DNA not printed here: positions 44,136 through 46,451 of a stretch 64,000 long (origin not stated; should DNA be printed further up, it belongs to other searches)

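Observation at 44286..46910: Unannotated pair of double-glycine-leader peptides downstream of a C39-peptidase ABC exporter, itself downstream of the prepilin-type giant protein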

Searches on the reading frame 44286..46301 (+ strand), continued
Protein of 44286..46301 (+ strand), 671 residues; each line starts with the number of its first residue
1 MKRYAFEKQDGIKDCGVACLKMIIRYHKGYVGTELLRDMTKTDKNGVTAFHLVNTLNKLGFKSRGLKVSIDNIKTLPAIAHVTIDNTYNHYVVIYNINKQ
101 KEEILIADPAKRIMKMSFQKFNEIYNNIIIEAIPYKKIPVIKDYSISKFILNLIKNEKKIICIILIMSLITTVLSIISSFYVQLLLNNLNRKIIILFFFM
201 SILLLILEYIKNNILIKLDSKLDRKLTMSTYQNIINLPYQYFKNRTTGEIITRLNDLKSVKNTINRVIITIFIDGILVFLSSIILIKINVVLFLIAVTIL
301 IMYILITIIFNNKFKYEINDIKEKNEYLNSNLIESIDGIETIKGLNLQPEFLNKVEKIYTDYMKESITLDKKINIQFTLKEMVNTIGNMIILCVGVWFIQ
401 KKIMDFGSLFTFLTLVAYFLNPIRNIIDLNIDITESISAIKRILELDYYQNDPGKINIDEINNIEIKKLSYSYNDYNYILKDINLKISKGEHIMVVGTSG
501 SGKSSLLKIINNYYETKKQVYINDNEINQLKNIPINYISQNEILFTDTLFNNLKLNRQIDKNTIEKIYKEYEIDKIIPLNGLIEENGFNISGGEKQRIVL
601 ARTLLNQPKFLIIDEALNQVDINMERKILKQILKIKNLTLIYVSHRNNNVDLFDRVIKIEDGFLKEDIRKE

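Call 45: find_encoding_contigs(protein=P0030, flank=5000, max_places=1)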
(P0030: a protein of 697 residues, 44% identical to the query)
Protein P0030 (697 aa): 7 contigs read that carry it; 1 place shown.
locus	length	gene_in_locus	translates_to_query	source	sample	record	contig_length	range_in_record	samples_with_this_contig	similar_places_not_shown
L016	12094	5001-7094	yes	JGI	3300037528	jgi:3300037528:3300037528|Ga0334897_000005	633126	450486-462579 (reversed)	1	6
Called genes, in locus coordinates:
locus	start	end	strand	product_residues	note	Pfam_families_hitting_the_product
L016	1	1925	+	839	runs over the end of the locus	PF00521:DNA_topoisoIV, PF03989:DNA_gyraseA_C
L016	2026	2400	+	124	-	PF14071:YlbD_coat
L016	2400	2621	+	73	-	PF14003:YlbE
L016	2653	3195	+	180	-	PF03602:Cons_hypoth95, PF05175:MTS, PF06325:PrmA (weak), PF02475:TRM5-TYW2_MTfase (weak), PF09445:Methyltransf_15 (weak)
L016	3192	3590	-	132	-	PF26247:DUF8058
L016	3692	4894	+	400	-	PF00144:Beta-lactamase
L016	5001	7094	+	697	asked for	PF03412:Peptidase_C39, PF13529:Peptidase_C39_2 (faint), PF00664:ABC_membrane, PF00005:ABC_tran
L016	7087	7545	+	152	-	-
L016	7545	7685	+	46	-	-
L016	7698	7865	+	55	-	-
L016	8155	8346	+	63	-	PF01165:Ribosomal_S21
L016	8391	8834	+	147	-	PF09424:YqeY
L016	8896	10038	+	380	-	PF00266:Aminotran_5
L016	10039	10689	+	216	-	-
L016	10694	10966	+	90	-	PF00085:Thioredoxin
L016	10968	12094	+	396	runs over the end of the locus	-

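Call 58: search_protein_families(library=pfam, proteins=[L013:8084-8533:+, L015:7069-7524:+, L016:7087-7545:+, L009:4357-4527:+, L013:8843-9019:+, L007:6764-7114:+, L008:1038-1298:+, L011:5405-5905:+], max_evalue=1)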
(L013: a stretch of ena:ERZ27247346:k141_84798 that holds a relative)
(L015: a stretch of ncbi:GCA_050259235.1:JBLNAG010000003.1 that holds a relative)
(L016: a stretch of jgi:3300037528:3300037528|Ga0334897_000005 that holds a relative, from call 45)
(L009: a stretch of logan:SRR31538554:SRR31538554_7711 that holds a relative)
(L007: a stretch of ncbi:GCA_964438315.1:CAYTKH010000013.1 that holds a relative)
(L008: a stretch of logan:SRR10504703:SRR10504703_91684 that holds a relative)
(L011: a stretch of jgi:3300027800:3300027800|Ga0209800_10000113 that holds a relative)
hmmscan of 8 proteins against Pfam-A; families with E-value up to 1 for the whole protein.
L013:8084-8533:+ (149 aa): 2 families
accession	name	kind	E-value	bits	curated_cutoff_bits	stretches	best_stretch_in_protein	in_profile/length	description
PF06609.19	TRI12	-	0.029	13.3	23.2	1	5-59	183-236/599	Fungal trichothecene efflux pump (TRI12)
PF13800.11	Sigma_reg_N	-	0.66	10.7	26.3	1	11-51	4-44/91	Sigma factor regulator N-terminal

L015:7069-7524:+ (151 aa): 3 families
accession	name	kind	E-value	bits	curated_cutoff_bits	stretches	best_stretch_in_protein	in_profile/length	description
PF11337.13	DUF3139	-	0.036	15.1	27.3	1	28-92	5-72/83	Protein of unknown function (DUF3139)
PF12911.12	OppC_N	-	0.056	13.8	23.9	1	26-52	20-46/53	N-terminal TM domain of oligopeptide transport permease C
PF04790.18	Sarcoglycan_1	-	0.12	12.1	32.5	1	16-139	8-132/259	Sarcoglycan complex subunit protein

L016:7087-7545:+ (152 aa): 5 families
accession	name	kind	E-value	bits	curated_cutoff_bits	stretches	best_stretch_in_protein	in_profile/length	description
PF10924.13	DUF2711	-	0.011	15.8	22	1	44-101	128-184/217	Protein of unknown function (DUF2711)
PF03463.20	eRF1_1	-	0.018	15.4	23.8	1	23-78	56-108/123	eRF1 domain 1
PF22219.1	DUF3829_2nd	-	0.05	14.1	27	1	69-98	15-44/104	DUF3829-like, C-terminal domain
PF00895.25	ATP-synt_8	-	0.15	13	23.4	1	24-58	8-41/55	ATP synthase protein 8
PF13850.11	ERGIC_N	-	0.15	12.7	27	1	3-57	3-55/91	Endoplasmic Reticulum-Golgi Intermediate Compartment (ERGIC)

L009:4357-4527:+ (56 aa): 0 families

L013:8843-9019:+ (58 aa): 1 family
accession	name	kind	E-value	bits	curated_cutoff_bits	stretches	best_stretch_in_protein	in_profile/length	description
PF07916.16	TraG_N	-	0.92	8.8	36.1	1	13-47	332-366/462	TraG-like protein, N-terminal region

L007:6764-7114:+ (116 aa): 1 family
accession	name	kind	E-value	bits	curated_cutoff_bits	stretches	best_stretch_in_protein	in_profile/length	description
PF00717.28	Peptidase_S24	-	0.0048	17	23.3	1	26-78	40-91/116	Peptidase S24-like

L008:1038-1298:+ (86 aa): 2 families
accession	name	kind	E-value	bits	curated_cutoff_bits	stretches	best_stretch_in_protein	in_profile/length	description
PF23285.1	DUF7078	-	0.023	15.4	23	1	41-79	50-88/89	Domain of unknown function (DUF7078)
PF16671.10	ACD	-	0.065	12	27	1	9-67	174-228/386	Actin cross-linking domain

L011:5405-5905:+ (166 aa): 1 family
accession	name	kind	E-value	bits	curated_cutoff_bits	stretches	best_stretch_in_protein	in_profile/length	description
PF17190.9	RecG_N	-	0.22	12.7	23.1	1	34-82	2-49/89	RecG N-terminal helical domain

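Call 59: search_protein_families(library=ncbifam, proteins=[L013:8084-8533:+, L015:7069-7524:+, L016:7087-7545:+, L009:4357-4527:+, L013:8843-9019:+], max_evalue=1)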
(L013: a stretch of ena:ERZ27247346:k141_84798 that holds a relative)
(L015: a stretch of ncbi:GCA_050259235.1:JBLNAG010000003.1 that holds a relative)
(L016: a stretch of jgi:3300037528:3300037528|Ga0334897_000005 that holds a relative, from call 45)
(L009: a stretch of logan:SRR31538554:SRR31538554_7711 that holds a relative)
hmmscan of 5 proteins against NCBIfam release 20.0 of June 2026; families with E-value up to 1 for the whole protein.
L013:8084-8533:+ (149 aa): 2 families
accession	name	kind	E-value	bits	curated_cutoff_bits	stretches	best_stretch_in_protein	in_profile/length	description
NF047690.1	LIC20036_fam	subfamily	0.062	13.1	250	1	24-113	4-89/195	LIC20036 family protein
NF045999.1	MAG1140_fam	equivalog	0.063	13.4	35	1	16-142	6-126/126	MAG1140 family protein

L015:7069-7524:+ (151 aa): 2 families
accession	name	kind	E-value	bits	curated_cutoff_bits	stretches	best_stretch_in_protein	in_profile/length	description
TIGR01106.1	ATPase-IIC_X-K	subfamily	0.031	12.1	946.1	1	60-136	702-777/997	Na,H/K antiporter P-type ATPase subunit alpha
NF045999.1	MAG1140_fam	equivalog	0.1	12.8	35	1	24-144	9-126/126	MAG1140 family protein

L016:7087-7545:+ (152 aa): 1 family
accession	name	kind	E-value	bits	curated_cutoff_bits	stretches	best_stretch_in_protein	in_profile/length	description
NF005074.0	PRK06498.1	equivalog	0.00019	20.1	446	1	67-150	288-371/531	isocitrate lyase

L009:4357-4527:+ (56 aa): 0 families

L013:8843-9019:+ (58 aa): 1 family
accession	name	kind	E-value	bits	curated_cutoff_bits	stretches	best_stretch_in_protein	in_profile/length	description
NF040912.1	SGM_5486_fam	subfamily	0.3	10.9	35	1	11-31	11-31/37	SGM_5486 family transporter-associated protein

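Call 67: search_solved_structures(query=window:44286-46301:+, max_evalue=1e-20, show_alignments=1)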
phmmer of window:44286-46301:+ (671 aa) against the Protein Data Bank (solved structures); distinct sequences matched with E-value up to 1e-20: 214 (the best 60 are shown).
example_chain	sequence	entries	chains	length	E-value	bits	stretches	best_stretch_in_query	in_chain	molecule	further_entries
4ry2_A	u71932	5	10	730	6.1e-95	322.2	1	2-666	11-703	ABC-type bacteriocin transporter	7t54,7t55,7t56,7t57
8vp3_A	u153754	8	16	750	6.7e-95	322.1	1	2-666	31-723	ABC-type bacteriocin transporter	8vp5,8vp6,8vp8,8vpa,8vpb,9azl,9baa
4s0f_A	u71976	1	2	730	1.5e-94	320.9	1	2-666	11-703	ABC-type bacteriocin transporter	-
6v9z_A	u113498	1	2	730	1.2e-93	317.9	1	2-666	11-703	ABC-type bacteriocin transporter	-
8vp9_A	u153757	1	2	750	2.5e-91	310.3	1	2-666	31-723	ABC-type bacteriocin transporter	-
8hf7_A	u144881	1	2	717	4e-90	306.3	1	9-667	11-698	Competence factor transporting ATP-binding protein/permease ComA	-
8hf4_A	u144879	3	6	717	8.3e-90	305.3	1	9-667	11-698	Transport/processing ATP-binding protein ComA | Competence factor transporting ATP-binding protein/permease ComA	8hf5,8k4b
8hf6_A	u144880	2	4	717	2e-89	304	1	9-667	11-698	Competence factor transporting ATP-binding protein/permease ComA | Transport/processing ATP-binding protein ComA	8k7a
8vow_A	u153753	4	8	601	7.7e-68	232.7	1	152-666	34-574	ABC-type bacteriocin transporter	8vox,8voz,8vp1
7zka_A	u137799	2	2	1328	2.9e-57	197.8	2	193-666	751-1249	ATP-dependent translocase ABCB1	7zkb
7zk4_A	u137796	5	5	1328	3e-57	197.7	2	193-666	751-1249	ATP-dependent translocase ABCB1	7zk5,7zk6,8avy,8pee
7zk9_A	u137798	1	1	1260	3.2e-57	197.6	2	193-666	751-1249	ATP-dependent translocase ABCB1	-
7zk8_A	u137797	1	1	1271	3.4e-57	197.6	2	193-666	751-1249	ATP-dependent translocase ABCB1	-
6fn1_A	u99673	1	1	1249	5.2e-57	196.9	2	193-666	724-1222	Human-mouse chimeric ABCB1 (ABCBHM)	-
6fn4_A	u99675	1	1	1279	5.9e-57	196.8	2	193-666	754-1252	Apo form of Human-mouse chimeric ABCB1 (ABCB1HM) in complex with Antigen binding fragment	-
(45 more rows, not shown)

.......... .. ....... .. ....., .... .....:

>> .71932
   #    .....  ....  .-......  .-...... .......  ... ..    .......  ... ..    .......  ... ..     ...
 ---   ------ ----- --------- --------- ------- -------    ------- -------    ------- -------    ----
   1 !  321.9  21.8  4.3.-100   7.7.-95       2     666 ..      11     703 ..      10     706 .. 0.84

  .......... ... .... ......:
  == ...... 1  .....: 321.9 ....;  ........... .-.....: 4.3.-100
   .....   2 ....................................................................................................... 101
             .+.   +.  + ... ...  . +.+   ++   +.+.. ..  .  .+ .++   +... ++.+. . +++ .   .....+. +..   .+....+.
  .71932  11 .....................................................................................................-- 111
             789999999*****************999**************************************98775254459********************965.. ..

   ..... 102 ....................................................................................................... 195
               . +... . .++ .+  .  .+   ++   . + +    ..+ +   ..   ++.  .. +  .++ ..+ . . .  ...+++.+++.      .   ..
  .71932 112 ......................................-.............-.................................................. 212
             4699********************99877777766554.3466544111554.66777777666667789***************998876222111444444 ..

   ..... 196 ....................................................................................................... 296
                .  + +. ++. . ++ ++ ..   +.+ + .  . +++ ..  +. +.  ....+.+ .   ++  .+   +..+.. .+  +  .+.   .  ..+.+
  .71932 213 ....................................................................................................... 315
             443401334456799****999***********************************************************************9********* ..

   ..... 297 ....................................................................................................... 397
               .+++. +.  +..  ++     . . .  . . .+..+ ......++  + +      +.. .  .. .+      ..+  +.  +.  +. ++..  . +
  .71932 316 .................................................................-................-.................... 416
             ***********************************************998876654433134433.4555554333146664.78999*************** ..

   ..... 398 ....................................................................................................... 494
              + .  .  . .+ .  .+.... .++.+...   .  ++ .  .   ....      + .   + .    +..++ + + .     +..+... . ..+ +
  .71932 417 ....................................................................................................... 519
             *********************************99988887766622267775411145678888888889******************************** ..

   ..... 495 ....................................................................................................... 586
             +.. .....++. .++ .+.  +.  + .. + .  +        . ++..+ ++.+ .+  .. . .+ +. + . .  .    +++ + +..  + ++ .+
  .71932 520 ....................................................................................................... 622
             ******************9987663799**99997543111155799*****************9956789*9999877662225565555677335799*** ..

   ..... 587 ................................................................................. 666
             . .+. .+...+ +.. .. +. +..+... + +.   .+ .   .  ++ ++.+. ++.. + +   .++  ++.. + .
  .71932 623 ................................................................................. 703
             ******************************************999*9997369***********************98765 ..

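Call 79: find_encoding_contigs(protein=P0021, flank=5000, max_places=1)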
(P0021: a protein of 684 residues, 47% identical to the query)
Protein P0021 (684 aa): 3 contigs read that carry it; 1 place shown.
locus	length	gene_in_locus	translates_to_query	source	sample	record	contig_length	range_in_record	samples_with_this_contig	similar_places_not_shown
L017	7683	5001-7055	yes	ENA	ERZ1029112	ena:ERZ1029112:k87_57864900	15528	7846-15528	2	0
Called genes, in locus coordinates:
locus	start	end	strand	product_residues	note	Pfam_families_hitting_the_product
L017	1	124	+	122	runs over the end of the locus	PF07009:NusG_II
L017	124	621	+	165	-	PF07456:Hpre_diP_synt_I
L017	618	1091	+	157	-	-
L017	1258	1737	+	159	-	-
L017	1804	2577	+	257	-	-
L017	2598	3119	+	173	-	-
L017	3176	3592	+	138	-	-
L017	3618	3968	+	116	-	PF14071:YlbD_coat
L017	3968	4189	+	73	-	PF14003:YlbE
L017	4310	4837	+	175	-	PF03602:Cons_hypoth95, PF05175:MTS (weak), PF02086:MethyltransfD12 (faint), PF09445:Methyltransf_15 (weak)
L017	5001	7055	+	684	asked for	PF03412:Peptidase_C39, PF13529:Peptidase_C39_2 (weak), PF00664:ABC_membrane, PF00005:ABC_tran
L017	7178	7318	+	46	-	-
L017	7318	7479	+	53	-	-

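Call 80: find_encoding_contigs(protein=P0045, flank=5000, max_places=1)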
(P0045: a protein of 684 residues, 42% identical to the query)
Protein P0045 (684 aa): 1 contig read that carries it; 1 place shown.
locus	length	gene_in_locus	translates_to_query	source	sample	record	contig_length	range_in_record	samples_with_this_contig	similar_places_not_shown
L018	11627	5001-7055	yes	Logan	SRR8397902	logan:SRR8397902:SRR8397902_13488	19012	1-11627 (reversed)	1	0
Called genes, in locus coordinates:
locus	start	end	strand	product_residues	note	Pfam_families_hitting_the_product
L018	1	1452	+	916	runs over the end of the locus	PF08341:TED (faint), PF17802:SpaA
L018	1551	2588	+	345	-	-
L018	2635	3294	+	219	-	PF04203:Sortase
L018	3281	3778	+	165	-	-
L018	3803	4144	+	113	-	PF14071:YlbD_coat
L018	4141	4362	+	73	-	PF14003:YlbE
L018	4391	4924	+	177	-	PF03602:Cons_hypoth95, PF09445:Methyltransf_15 (weak)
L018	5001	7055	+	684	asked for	PF03412:Peptidase_C39, PF00664:ABC_membrane, PF00005:ABC_tran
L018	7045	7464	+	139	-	-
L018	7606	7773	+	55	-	-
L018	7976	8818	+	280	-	PF02498:Bro-N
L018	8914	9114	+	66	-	PF01165:Ribosomal_S21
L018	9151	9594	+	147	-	PF09424:YqeY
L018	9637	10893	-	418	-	PF02388:FemAB, PF13480:Acetyltransf_6 (weak)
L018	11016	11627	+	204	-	?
